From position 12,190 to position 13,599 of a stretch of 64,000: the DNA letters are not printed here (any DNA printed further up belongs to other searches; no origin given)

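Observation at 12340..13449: Phage-encoded ribosomal protein S1-like multi-S1-domain protein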

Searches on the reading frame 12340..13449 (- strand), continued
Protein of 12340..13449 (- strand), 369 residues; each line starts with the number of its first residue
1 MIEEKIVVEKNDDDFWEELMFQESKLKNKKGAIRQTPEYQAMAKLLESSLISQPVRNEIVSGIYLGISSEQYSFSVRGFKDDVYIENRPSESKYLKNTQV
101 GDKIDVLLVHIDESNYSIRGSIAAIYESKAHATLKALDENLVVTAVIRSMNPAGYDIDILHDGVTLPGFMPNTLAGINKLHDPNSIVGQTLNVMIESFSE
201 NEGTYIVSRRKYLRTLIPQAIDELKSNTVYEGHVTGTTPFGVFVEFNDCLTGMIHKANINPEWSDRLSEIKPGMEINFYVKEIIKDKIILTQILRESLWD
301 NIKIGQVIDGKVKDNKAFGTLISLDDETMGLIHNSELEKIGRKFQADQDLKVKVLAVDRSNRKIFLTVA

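Call 30: search_solved_structures(query=A1, max_evalue=0.001, show_alignments=5)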
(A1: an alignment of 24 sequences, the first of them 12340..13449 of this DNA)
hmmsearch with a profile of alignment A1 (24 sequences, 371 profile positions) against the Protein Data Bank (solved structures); distinct sequences matched with E-value up to 0.001: 29.
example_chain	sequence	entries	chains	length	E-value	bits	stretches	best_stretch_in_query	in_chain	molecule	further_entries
6bu8_Z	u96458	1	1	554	2.9e-22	82.2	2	94-369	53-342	30S ribosomal protein S1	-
6h4n_y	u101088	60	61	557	3.1e-22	82.1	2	79-369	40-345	30S ribosomal protein S1 | Small ribosomal subunit protein bS1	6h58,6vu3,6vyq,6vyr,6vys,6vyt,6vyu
7qgh_t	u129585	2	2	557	3.4e-22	82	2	79-369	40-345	30S ribosomal protein S1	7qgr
6rxy_Cz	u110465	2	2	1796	5.1e-21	78.1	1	303-369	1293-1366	Rrp5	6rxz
8wi7_b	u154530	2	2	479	2e-19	72.8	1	52-370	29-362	30S ribosomal protein bS1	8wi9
9zcd_A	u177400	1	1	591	3.6e-17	65.4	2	10-370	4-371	30S ribosomal protein S1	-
9qqq_V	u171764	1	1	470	5.2e-17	64.9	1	78-370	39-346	Small ribosomal subunit protein bS1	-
6vz3_H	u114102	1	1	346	1.5e-13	53.5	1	92-369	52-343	30S ribosomal protein S1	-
2k4k_A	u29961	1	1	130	6.8e-11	44.8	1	305-370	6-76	General stress protein 13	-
7a05_A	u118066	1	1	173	9.5e-10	41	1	306-369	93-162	30S ribosomal protein S1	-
28jw_w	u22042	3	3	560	9.8e-08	34.4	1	302-368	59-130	Plastid-specific ribosomal protein-7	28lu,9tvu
1sro_A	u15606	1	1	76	1e-07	34.3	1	303-364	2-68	PNPASE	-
4q7j_D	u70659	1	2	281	1.1e-07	34.1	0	297-368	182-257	30S ribosomal protein S1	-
6qh2_A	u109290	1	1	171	2.2e-07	33.2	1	298-364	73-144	Polyribonucleotide nucleotidyltransferase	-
5ie8_A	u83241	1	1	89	1.3e-06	30.6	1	305-370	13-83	30S ribosomal protein S1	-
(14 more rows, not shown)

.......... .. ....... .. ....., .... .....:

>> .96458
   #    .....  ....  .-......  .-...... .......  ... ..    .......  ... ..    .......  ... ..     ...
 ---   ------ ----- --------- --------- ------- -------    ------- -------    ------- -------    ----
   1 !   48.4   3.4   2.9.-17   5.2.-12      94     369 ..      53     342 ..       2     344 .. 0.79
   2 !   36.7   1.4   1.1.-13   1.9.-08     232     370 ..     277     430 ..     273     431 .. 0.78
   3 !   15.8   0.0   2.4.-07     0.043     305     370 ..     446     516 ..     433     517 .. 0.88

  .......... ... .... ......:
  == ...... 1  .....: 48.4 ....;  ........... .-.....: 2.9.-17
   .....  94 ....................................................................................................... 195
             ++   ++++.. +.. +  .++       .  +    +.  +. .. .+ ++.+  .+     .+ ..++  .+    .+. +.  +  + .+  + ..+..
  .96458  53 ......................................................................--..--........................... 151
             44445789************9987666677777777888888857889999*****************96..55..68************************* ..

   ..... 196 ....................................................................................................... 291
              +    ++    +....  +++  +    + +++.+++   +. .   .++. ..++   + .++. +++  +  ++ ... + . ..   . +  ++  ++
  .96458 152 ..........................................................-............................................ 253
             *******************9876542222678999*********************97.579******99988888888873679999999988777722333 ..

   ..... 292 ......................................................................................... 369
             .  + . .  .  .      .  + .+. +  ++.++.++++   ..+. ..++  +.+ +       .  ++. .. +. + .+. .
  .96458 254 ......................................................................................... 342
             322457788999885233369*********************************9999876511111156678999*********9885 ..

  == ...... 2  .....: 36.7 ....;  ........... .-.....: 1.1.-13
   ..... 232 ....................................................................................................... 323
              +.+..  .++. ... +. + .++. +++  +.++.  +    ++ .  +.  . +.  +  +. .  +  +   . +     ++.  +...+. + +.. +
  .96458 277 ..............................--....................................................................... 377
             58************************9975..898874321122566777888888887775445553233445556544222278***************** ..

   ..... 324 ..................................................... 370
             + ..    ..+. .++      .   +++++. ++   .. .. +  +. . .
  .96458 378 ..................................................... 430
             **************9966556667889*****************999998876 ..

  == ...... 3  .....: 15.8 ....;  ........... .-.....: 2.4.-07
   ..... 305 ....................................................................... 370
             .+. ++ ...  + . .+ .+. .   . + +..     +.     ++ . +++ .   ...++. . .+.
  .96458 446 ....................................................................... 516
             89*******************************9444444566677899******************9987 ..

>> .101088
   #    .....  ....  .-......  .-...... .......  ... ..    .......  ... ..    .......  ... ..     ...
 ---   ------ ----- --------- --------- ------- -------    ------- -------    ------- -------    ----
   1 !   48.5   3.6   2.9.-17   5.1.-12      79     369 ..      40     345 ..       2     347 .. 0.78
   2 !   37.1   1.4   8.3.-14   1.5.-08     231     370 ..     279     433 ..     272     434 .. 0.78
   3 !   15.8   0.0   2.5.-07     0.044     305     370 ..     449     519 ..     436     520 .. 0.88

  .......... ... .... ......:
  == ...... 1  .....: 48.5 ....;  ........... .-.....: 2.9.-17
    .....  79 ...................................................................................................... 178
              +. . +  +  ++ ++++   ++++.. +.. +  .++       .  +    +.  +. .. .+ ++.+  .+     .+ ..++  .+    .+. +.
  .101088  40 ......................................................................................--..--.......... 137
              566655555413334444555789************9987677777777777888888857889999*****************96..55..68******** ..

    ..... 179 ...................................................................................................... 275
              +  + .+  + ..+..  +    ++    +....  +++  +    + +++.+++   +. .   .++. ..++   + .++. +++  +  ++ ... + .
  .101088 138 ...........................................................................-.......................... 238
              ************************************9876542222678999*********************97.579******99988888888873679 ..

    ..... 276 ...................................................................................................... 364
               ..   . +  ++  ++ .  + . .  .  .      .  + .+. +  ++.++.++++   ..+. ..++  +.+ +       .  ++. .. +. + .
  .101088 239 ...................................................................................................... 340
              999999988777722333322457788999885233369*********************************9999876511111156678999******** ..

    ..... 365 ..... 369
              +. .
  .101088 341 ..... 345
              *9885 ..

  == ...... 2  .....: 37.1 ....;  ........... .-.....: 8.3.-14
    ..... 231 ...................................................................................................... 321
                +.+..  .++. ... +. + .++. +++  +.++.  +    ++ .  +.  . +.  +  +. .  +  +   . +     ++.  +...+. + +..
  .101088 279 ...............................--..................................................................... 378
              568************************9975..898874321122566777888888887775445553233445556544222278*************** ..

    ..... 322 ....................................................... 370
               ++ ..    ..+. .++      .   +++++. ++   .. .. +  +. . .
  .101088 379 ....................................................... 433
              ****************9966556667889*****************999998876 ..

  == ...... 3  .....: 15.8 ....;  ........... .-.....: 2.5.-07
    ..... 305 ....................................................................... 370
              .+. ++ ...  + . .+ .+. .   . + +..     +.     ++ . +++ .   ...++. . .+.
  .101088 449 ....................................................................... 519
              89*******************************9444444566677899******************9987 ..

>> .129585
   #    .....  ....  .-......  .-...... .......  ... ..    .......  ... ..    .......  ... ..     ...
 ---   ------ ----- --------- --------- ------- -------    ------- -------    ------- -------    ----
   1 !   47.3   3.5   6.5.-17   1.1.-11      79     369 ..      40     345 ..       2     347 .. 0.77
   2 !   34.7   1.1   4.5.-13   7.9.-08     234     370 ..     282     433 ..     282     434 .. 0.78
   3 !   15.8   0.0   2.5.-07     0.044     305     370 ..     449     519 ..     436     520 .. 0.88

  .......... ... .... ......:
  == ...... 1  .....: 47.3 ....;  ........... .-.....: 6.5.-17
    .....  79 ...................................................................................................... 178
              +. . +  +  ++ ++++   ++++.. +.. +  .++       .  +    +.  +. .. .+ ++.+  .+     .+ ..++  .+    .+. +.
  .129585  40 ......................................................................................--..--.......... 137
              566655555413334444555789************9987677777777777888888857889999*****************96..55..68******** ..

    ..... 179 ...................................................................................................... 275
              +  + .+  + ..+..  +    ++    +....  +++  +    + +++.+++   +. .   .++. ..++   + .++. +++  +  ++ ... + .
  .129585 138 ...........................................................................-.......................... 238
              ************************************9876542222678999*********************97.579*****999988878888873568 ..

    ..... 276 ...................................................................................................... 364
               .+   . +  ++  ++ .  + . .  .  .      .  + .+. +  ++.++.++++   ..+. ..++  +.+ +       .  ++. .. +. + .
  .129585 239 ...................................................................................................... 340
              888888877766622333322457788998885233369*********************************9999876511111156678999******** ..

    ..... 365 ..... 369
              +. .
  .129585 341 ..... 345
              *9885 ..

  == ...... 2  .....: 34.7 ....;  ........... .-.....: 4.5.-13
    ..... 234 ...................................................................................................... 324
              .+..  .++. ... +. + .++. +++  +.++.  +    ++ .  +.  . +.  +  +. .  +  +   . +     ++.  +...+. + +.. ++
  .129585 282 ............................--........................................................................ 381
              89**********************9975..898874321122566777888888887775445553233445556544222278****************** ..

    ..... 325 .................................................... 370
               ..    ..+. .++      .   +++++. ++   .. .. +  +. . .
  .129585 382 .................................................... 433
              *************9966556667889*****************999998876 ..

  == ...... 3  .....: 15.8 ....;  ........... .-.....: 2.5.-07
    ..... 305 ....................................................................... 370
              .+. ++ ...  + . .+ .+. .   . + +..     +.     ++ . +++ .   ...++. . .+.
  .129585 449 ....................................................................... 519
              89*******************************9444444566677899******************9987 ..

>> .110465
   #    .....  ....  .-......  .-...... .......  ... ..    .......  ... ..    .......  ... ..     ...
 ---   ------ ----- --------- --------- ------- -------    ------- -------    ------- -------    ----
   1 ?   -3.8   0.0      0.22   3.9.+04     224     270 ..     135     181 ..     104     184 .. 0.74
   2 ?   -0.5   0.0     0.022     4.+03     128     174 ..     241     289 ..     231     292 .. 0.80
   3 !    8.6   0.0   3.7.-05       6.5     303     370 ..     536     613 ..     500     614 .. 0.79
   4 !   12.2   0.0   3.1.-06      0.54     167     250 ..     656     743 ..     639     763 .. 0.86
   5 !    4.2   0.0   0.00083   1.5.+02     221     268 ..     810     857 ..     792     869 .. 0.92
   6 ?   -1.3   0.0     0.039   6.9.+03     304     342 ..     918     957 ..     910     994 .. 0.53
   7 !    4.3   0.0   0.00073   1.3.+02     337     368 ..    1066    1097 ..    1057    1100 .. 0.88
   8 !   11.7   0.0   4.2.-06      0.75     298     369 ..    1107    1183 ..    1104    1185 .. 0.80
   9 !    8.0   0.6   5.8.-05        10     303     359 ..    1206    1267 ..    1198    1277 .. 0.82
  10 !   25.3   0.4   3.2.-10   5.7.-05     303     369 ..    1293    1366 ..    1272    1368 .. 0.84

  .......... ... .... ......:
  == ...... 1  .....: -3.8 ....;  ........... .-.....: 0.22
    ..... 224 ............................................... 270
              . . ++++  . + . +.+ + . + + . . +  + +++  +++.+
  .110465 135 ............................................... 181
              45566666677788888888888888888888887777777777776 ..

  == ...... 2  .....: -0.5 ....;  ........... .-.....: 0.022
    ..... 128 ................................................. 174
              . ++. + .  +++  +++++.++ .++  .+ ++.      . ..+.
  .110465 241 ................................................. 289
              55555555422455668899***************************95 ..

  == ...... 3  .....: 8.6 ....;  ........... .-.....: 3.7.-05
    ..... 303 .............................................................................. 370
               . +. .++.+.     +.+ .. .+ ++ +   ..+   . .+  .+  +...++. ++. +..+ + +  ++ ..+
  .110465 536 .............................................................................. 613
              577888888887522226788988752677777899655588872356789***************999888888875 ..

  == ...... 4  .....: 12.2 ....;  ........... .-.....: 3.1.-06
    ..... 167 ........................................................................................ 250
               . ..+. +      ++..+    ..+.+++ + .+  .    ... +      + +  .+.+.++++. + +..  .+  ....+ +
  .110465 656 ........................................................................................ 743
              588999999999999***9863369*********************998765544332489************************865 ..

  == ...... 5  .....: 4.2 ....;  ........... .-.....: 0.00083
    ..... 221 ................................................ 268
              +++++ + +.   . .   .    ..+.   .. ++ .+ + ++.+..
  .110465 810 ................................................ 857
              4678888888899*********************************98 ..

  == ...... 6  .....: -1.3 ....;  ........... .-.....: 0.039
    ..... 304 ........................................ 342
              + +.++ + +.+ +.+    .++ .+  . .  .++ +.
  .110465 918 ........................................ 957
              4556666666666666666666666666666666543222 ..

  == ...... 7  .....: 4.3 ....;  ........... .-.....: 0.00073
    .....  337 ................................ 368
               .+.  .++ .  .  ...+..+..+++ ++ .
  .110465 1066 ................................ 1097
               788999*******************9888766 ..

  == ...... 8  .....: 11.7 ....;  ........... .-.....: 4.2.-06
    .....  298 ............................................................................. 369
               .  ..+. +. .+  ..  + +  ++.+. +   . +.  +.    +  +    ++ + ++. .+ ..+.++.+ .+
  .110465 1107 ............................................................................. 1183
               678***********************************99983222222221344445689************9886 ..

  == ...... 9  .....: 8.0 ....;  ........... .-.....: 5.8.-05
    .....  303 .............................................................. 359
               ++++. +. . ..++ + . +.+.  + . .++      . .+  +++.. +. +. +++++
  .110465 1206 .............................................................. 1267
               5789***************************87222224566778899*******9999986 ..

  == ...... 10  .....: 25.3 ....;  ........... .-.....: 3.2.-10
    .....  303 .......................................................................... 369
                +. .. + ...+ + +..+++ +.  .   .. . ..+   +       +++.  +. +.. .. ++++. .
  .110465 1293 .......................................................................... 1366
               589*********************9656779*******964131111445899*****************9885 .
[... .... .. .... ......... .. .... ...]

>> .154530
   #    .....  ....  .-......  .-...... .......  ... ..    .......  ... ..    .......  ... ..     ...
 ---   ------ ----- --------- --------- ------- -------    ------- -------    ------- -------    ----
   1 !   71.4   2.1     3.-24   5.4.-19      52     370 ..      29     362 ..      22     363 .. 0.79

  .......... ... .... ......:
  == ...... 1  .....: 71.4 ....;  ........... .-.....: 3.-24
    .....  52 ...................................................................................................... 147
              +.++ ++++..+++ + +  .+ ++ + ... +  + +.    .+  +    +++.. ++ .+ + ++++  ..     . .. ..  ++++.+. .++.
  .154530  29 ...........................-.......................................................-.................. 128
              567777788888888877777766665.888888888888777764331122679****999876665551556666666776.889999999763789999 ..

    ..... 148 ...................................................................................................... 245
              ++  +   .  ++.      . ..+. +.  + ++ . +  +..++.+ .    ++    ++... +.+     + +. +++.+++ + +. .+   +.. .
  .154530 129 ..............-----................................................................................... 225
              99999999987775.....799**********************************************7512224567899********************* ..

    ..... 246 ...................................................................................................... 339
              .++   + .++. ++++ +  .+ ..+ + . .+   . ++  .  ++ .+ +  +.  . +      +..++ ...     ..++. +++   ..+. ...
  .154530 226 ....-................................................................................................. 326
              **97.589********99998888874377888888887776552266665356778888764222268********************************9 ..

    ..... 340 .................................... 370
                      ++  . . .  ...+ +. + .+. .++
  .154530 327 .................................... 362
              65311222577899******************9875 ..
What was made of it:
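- Tried and rejected: With the full profile the match spans profile positions 10-370 against chain 4-371 (call 30), which could show a bS1 with a similar N-terminal extension.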

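Call 45: search_protein_representatives(alignment_id=A1)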
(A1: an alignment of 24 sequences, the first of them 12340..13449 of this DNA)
Query: 24 sequences, 371 profile positions. Proteins with E-value up to 0.001 (for the whole library): 6227; up to 1e-10: 2095; up to 1e-30: 198. The best 150 are listed.
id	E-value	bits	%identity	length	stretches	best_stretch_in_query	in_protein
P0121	1.7e-157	540.5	-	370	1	30-371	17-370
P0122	7.3e-132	456.1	-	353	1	34-371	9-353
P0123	6.1e-129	446.5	-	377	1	13-370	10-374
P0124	8.7e-128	442.6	-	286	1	4-286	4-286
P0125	4.7e-116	404.0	-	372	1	27-368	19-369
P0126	2.1e-115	401.9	-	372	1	14-370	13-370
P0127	4.4e-113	394.3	-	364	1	24-369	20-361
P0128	2.0e-110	385.5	-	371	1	37-370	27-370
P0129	1.6e-109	382.6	-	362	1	16-370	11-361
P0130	3.3e-108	378.2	-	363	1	39-370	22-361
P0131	1.5e-105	369.4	-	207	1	169-370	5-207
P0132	2.6e-104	365.4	-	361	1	46-368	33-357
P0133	2.1e-103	362.4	-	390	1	37-370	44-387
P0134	4.1e-102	358.2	-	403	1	28-370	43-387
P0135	4.8e-102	357.9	-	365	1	62-370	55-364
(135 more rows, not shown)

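Call 47: find_related_loci(query=A1, collection=genome_contigs, flank=6000)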
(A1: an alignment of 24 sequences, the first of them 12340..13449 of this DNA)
Query A1 (369 aa) in genome_contigs; peptide patterns used: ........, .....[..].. (x = any residue, [..] = any of these).
56 stretches matched a pattern; 3 encode a relative of the query (tblastn E <= 1e-3); 3 distinct loci.
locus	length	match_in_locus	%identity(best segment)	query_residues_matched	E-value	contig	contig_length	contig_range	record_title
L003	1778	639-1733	59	1-369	1e-155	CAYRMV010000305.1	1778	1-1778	MAG TPA_asm: uncultured Flavobacteriales bacterium isolate SRP220891_co4_450 genome assembly, contig: NODE_134944_length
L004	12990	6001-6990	59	39-369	6e-125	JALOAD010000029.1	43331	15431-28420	MAG: Candidatus Muiribacterium halophilum isolate SO_2017_LW2 bin 137 scaffold_290_c4_LW138R_2017, whole genome shotgun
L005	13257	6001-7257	27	136-368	7e-10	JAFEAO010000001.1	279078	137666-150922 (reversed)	MAG: Bdellovibrionales bacterium isolate SZAS-1 PROT-KAN-3__1__length-279078, whole genome shotgun sequence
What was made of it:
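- Only 3 loci were found in 185,579 species genomes; two are family members (59% identity) on MAG contigs, and the third (27%, Bdellovibrionales) is a distant S1-domain gene (call 47). Muiribacterium) (call 47). One is on a 1.8-kb contig and the other on a 43-kb contig (call 47).
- Tried and rejected: Genome-collection scan: it was meant to find the nearest cellular relatives, but it returned only two MAG contigs and one distant Bdellovibrionales gene (call 47).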

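Call 60: find_encoding_contigs(protein=window:12340-13449:-, flank=8000, max_places=4)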
Protein window:12340-13449:- (369 aa): 2 contigs read that carry it; 2 places shown.
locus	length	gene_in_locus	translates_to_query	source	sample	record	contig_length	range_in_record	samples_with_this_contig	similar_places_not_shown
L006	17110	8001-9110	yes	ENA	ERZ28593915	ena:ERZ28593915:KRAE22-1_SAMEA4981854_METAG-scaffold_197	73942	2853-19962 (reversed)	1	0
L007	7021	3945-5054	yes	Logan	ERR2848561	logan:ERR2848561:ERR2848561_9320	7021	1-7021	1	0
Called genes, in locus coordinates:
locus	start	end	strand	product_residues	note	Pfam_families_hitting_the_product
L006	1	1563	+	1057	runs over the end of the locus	-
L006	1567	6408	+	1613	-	-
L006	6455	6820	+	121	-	-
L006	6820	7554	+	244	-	-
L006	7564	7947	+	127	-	PF02151:UVR (weak)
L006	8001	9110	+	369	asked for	PF23459:S1_RRP5 (faint), PF00575:S1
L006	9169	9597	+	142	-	-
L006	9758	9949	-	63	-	-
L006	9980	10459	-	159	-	-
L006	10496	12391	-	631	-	PF01145:Band_7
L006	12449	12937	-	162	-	-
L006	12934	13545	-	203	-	-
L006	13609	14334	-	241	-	-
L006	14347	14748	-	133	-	PF21866:DUF6915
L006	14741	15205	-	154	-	-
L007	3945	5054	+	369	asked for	PF23459:S1_RRP5 (faint), PF00575:S1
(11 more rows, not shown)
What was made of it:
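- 12340..13449 (-): CDS of the 369-aa S1-like protein (stop codon TAA at 12340-12342). The exact protein is on ENA scaffold_197 (73.9 kb) and on a Logan contig (call 60).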
